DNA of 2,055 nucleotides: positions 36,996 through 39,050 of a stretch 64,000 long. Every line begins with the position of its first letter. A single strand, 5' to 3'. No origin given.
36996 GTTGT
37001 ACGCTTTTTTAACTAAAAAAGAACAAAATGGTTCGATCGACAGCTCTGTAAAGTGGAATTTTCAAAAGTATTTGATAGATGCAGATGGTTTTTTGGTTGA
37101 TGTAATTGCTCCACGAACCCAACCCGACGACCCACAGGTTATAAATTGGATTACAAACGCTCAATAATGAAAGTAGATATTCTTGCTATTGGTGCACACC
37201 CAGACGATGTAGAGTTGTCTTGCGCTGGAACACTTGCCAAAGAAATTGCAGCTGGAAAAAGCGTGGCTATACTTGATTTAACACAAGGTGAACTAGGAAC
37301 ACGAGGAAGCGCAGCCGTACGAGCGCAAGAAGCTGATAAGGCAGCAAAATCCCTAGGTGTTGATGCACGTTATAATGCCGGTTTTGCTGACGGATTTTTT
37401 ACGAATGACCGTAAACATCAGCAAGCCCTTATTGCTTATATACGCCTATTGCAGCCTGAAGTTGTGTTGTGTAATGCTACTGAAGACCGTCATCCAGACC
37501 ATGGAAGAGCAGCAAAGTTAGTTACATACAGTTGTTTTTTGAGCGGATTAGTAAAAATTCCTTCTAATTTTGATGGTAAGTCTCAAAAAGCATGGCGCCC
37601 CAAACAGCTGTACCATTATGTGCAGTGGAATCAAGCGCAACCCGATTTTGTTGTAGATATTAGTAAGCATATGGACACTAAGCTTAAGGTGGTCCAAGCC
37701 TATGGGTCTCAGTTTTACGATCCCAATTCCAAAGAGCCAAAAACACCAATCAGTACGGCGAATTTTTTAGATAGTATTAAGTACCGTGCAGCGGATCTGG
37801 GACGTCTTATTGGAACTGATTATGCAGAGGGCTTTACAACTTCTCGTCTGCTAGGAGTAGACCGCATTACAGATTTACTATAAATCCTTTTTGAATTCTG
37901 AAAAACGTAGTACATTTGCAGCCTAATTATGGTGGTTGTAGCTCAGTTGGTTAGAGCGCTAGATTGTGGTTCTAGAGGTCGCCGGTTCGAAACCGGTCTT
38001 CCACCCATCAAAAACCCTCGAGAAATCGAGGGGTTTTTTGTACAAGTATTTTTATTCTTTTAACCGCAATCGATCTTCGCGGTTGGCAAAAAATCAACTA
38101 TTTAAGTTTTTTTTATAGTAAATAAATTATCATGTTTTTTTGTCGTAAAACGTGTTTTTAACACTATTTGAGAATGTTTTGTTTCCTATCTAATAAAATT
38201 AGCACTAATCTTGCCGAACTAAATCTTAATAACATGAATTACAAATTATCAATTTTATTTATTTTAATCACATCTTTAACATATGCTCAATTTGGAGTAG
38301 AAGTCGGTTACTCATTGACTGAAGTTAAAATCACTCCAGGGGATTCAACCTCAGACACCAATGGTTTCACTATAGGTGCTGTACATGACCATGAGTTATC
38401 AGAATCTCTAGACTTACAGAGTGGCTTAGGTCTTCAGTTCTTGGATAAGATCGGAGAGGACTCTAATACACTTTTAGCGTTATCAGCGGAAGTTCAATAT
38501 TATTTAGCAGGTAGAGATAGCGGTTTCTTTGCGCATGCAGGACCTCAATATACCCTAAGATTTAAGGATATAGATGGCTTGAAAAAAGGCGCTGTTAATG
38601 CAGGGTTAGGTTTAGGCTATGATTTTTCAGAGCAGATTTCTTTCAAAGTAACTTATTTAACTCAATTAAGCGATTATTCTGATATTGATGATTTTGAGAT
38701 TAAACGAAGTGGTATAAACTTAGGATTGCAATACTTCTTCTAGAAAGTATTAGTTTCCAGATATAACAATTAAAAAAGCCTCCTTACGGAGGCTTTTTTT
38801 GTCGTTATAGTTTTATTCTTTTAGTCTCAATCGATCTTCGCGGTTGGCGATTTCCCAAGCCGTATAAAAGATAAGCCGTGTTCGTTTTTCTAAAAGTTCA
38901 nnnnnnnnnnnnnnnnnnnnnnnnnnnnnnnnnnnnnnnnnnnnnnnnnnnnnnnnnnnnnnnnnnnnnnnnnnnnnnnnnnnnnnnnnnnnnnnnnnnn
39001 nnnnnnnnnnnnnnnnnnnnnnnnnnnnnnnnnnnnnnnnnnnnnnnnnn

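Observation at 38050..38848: Cassette 2: an OMP gene inserted at the 3' end of the M28 peptidase gene; the orphan 3'-end copy differs only by synonymous changes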

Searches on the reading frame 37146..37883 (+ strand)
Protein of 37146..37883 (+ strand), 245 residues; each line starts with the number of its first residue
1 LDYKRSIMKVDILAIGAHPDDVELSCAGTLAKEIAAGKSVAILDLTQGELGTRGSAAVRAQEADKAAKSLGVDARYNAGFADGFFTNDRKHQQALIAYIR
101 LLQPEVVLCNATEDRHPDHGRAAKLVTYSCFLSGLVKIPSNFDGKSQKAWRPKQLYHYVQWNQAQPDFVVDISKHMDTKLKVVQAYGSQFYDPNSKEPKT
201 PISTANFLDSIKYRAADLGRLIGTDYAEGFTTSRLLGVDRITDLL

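Call 11: search_protein_families(library=pfam, proteins=[window:37146-37883:+])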
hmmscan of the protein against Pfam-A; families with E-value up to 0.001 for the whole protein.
window:37146-37883:+ (245 aa): 1 family
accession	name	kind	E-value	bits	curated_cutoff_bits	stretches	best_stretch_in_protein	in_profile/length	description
PF02585.22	PIG-L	-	3.4e-25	89.4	28.2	1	13-127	1-126/129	GlcNAc-PI de-N-acetylase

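Call 52: find_encoding_contigs(protein=window:37167-37883:+, flank=5000, max_places=10)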
Protein window:37167-37883:+ (238 aa): 6 contigs read that carry it; 5 places shown.
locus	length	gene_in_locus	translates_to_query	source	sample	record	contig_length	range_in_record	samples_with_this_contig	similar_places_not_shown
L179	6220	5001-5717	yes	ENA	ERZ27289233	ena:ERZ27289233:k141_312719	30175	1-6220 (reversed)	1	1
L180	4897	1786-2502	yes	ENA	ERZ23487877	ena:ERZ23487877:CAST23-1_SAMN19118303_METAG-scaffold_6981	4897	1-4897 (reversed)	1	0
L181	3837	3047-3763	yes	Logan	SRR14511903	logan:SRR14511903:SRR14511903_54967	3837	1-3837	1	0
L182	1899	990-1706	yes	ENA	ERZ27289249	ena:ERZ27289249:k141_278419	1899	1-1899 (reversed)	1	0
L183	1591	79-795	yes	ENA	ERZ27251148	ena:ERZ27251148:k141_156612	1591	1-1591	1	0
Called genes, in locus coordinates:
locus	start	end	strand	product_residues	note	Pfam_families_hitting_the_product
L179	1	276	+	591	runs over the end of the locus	PF00664:ABC_membrane, PF00005:ABC_tran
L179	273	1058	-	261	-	PF19293:CdaA_N, PF02457:DAC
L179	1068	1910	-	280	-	PF00809:Pterin_bind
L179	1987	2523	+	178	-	PF07659:DUF1599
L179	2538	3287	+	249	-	PF00121:TIM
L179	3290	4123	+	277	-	PF06325:PrmA, PF13489:Methyltransf_23, PF05175:MTS, PF13847:Methyltransf_31, PF08241:Methyltransf_11 (weak), PF08242:Methyltransf_12 (weak), PF13649:Methyltransf_25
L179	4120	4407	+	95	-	PF02617:ClpS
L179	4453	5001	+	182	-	PF00578:AhpC-TSA (weak), PF08534:Redoxin (faint), PF00255:GSHPx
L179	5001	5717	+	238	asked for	PF02585:PIG-L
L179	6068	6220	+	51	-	?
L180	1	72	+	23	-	?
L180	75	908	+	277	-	PF06325:PrmA, PF13489:Methyltransf_23, PF05175:MTS, PF13847:Methyltransf_31, PF08241:Methyltransf_11 (weak), PF08242:Methyltransf_12 (weak), PF13649:Methyltransf_25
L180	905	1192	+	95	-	PF02617:ClpS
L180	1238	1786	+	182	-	PF00578:AhpC-TSA (weak), PF08534:Redoxin (faint), PF00255:GSHPx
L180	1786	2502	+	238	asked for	PF02585:PIG-L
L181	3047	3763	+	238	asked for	PF02585:PIG-L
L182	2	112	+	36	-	?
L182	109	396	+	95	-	PF02617:ClpS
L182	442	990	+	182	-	PF00578:AhpC-TSA (weak), PF08534:Redoxin (faint), PF00255:GSHPx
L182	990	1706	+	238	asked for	PF02585:PIG-L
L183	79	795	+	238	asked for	PF02585:PIG-L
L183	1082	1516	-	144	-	-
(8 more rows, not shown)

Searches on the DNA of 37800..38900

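Call 88: search_rna_families(source=window, start=37800, end=38900, threshold=evalue, max_evalue=1)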
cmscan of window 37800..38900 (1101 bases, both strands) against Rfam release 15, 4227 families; matches with E-value up to 1: 21.
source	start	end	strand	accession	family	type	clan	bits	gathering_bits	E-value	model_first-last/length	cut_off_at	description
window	37932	38005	+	RF00005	tRNA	Gene; tRNA;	CL00001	59.9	29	3.2e-12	1-71/71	no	tRNA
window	38736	38799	+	RF02607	AbsR25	Gene; sRNA;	-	30.8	47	0.0044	1-164/164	no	Acinetobacter sRNA 25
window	38765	38839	-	RF02075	STnc230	Gene; sRNA;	-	30.5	50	0.032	1-83/83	no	Enterobacterial sRNA STnc230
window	38667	38802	+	RF01859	Phe_leader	Cis-reg; leader;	-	29.5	55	0.013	1-125/125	no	Phenylalanine leader peptide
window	38769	38821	-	RF01859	Phe_leader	Cis-reg; leader;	-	27.6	55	0.034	1-125/125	no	Phenylalanine leader peptide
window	38733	38806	+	RF02075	STnc230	Gene; sRNA;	-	26.8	50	0.19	1-83/83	no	Enterobacterial sRNA STnc230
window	38673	38805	+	RF04182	GibS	Gene; sRNA;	-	26.3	115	0.32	1-142/142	no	GibS sRNA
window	38715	38810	+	RF02502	Atu_C8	Gene; sRNA;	-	24.9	50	0.022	1-122/122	no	Rhizobiales sRNA Atu_C8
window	38681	38804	+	RF02084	STnc130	Gene; sRNA;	-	24.9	55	0.34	1-135/135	no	Enterobacteria sRNA STnc130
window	38007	38149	-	RF01470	rli38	Gene; sRNA;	-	24.9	49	0.65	1-150/150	no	Listeria sRNA rli38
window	37933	38042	+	RF02435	SpF41_sRNA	Gene; sRNA;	-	24.2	52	0.35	1-105/105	no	Streptococcus sRNA SpF41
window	38722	38802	+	RF00106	RNAI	Gene; antisense;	-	23.6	47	0.074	1-102/102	no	RNAI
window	38719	38802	+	RF00506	Thr_leader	Cis-reg; leader;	-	22.6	55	0.13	1-118/118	no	Threonine operon leader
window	38775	38825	-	RF02844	RefA9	Gene; antisense;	-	22.6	49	0.87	1-64/64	no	Enterococcus sRNA A9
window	38079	38134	+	RF03084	DUF2815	Gene; sRNA;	-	22.2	41.2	0.21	1-62/62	no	DUF2815 RNA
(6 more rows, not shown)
